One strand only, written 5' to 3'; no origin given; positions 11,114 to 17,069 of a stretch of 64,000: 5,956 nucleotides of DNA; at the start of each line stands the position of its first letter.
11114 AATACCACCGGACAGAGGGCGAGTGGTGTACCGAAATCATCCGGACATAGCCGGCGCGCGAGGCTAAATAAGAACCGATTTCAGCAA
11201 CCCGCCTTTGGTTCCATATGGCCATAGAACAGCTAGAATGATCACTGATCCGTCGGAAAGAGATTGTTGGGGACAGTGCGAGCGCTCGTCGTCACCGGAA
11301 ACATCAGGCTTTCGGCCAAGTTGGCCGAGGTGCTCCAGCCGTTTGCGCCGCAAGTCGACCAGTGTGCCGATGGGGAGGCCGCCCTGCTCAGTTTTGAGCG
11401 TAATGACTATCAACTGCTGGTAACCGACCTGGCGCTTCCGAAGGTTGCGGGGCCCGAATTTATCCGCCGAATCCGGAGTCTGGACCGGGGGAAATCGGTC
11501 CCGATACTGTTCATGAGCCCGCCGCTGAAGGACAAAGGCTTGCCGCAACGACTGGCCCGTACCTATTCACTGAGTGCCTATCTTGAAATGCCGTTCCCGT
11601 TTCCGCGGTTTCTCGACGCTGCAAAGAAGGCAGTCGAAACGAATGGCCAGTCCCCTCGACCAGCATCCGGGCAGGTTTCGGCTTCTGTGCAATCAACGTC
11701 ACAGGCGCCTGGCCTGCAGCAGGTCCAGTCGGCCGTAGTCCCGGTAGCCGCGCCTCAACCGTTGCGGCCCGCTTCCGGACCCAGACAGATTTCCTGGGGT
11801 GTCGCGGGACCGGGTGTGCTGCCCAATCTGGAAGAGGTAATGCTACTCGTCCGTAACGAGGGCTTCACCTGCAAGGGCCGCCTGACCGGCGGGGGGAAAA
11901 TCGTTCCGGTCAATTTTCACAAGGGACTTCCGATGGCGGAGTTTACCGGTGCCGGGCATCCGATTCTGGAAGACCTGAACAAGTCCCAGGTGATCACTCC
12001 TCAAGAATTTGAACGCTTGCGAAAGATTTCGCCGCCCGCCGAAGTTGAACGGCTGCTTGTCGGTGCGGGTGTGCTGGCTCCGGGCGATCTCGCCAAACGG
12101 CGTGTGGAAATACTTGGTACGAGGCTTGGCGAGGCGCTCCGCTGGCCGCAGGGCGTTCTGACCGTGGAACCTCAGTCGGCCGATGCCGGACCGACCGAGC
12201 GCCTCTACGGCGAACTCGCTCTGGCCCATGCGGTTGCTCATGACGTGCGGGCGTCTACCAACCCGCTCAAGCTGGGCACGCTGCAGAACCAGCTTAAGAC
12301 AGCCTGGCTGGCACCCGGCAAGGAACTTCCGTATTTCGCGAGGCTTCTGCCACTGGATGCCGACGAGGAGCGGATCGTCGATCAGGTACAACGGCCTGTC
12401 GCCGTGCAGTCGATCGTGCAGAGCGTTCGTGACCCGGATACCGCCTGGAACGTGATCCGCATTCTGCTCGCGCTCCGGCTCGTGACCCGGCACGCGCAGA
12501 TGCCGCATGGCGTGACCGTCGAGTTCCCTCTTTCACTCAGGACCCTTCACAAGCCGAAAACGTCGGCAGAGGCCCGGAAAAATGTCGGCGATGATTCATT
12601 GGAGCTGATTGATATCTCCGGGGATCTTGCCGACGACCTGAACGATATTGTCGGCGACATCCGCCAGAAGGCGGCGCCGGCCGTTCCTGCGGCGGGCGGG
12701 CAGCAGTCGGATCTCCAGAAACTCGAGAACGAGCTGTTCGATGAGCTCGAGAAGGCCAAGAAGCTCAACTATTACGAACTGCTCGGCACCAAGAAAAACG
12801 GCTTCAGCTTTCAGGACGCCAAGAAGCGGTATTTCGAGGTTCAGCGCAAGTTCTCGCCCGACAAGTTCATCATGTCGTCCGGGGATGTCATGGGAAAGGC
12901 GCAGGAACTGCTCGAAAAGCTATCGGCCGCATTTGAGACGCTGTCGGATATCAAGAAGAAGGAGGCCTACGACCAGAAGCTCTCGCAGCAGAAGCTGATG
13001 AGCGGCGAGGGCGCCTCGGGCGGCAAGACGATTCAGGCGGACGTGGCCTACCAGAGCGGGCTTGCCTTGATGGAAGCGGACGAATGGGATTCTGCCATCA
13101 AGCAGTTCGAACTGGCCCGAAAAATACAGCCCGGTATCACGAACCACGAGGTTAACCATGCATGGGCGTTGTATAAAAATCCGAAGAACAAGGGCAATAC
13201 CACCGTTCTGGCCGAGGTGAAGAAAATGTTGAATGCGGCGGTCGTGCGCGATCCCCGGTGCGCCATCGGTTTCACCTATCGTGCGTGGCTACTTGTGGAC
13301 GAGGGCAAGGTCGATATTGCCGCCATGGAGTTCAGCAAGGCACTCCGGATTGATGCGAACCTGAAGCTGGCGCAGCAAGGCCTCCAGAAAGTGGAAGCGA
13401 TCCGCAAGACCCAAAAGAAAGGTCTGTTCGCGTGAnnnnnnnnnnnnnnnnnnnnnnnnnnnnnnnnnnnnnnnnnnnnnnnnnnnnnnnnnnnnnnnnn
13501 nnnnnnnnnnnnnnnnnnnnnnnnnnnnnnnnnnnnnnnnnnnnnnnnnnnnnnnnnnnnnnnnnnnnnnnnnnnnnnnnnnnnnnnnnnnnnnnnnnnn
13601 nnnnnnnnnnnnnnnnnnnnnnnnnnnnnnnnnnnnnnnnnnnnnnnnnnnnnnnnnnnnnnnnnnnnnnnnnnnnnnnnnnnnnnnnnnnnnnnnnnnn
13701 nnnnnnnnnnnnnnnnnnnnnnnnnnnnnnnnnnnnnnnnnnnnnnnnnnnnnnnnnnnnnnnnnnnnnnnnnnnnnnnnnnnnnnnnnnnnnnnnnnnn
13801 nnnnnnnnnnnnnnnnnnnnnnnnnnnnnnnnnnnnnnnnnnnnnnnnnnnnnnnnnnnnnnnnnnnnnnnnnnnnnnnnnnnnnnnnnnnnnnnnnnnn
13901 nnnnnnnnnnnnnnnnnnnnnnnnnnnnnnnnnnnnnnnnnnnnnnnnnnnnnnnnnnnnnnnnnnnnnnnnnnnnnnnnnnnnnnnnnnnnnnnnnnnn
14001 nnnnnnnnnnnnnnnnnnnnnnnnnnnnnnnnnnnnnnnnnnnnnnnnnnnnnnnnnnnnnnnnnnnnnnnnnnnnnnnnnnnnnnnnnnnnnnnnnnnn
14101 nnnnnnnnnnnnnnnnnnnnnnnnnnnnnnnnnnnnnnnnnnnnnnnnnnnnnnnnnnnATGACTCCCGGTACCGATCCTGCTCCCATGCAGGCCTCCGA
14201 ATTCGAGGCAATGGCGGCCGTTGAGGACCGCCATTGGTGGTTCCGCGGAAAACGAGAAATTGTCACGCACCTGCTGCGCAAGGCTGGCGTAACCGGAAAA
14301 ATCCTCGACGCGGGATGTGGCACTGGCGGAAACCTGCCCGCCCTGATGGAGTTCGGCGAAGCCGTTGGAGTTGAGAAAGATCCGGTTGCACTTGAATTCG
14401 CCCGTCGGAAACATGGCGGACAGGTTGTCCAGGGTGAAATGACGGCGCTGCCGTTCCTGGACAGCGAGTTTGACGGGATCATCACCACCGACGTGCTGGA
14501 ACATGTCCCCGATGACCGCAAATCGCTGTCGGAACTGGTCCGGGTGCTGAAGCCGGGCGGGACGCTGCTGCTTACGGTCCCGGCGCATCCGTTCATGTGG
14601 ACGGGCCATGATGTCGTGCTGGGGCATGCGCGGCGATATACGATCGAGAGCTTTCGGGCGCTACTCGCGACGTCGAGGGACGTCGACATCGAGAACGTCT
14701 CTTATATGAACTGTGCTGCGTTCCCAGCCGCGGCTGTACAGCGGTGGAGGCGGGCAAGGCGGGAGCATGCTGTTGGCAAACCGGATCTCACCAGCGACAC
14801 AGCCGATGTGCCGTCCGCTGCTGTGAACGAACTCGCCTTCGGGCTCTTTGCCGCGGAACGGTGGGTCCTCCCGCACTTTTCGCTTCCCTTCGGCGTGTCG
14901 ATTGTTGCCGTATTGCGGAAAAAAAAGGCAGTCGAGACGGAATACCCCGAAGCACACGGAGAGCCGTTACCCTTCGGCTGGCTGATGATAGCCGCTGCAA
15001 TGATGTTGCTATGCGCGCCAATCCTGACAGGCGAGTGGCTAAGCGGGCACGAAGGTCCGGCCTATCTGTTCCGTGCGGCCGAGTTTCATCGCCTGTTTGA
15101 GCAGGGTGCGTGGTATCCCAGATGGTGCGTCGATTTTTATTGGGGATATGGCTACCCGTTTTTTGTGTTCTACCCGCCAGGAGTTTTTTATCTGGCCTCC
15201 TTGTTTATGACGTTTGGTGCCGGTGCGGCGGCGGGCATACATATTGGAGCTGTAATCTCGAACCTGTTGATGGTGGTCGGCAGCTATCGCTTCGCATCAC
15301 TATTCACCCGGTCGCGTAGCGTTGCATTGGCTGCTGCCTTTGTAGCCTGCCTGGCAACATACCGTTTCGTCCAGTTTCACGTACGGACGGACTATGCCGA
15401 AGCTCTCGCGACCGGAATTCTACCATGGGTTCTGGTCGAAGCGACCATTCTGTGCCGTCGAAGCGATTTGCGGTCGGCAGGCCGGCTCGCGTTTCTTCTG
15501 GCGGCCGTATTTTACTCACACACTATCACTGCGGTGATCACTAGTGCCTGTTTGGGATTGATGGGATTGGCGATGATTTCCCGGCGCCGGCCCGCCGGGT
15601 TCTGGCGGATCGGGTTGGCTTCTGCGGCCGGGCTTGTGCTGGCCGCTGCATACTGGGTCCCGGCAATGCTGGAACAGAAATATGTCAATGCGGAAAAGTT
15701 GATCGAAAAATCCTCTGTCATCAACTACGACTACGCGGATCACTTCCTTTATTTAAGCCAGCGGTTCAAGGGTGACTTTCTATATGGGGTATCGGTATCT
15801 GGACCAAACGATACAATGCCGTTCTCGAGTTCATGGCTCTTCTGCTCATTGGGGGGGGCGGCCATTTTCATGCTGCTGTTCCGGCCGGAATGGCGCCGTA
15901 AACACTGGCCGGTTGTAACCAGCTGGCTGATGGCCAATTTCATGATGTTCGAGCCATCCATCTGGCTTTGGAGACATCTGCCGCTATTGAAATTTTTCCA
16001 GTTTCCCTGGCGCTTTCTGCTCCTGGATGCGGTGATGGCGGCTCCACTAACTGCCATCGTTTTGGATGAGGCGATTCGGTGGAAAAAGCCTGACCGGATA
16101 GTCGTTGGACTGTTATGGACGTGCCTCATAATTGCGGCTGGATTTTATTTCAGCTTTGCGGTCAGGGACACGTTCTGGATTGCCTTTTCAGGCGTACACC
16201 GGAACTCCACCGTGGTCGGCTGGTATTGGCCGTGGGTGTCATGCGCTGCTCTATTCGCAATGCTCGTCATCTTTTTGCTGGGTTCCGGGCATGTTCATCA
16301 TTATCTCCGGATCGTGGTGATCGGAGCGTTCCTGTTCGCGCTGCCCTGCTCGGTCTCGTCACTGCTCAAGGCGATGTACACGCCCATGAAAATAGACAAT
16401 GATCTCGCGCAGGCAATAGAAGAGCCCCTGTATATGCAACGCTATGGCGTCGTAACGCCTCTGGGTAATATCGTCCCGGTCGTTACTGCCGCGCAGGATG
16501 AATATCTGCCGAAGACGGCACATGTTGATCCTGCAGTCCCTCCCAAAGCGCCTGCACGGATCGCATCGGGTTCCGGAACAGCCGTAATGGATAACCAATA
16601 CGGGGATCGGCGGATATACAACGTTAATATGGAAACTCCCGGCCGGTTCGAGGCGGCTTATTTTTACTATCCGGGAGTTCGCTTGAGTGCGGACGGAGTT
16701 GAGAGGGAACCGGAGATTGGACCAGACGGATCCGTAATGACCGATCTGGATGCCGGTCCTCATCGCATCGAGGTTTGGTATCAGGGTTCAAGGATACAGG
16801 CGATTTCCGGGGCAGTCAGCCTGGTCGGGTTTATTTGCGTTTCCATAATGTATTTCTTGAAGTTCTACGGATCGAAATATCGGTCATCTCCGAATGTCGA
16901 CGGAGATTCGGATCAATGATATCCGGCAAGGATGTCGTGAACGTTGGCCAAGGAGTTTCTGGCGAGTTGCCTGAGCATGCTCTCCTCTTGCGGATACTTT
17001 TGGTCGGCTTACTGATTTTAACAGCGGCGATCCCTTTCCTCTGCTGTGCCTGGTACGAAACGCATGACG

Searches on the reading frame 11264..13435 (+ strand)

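Call 52: search_protein_families(library=pfam, proteins=[window:11264-13435:+], max_evalue=0.00001)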
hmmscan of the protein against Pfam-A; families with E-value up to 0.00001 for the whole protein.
window:11264-13435:+ (723 aa): 2 families
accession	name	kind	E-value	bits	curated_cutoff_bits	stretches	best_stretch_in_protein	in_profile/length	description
PF00072.30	Response_reg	-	4.3e-09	37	30.2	1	18-85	12-77/111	Response regulator receiver domain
PF00226.36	DnaJ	-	9.3e-08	32.5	27.8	1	502-570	1-63/63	DnaJ domain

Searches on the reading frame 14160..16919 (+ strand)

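Call 52: search_protein_families(library=pfam, proteins=[window:14160-16919:+], max_evalue=0.00001)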
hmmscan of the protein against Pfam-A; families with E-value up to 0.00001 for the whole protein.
window:14160-16919:+ (919 aa): 6 families
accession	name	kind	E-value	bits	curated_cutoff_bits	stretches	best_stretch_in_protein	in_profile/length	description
PF08241.18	Methyltransf_11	-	3.3e-21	76.2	21.2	1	49-137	1-94/95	Methyltransferase domain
PF13649.12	Methyltransf_25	-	3.3e-17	63.4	27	1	48-134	1-97/97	Methyltransferase domain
PF13847.12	Methyltransf_31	-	5.5e-14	52.5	27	1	47-141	6-112/145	Methyltransferase domain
PF13489.12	Methyltransf_23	-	1.2e-13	51.6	27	1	28-169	6-154/164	Methyltransferase domain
PF08242.18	Methyltransf_12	-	2.7e-11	44.5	30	1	49-136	1-98/98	Methyltransferase domain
PF01209.24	Ubie_methyltran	-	3e-06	27.2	20.1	1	43-138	48-151/233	ubiE/COQ5 methyltransferase family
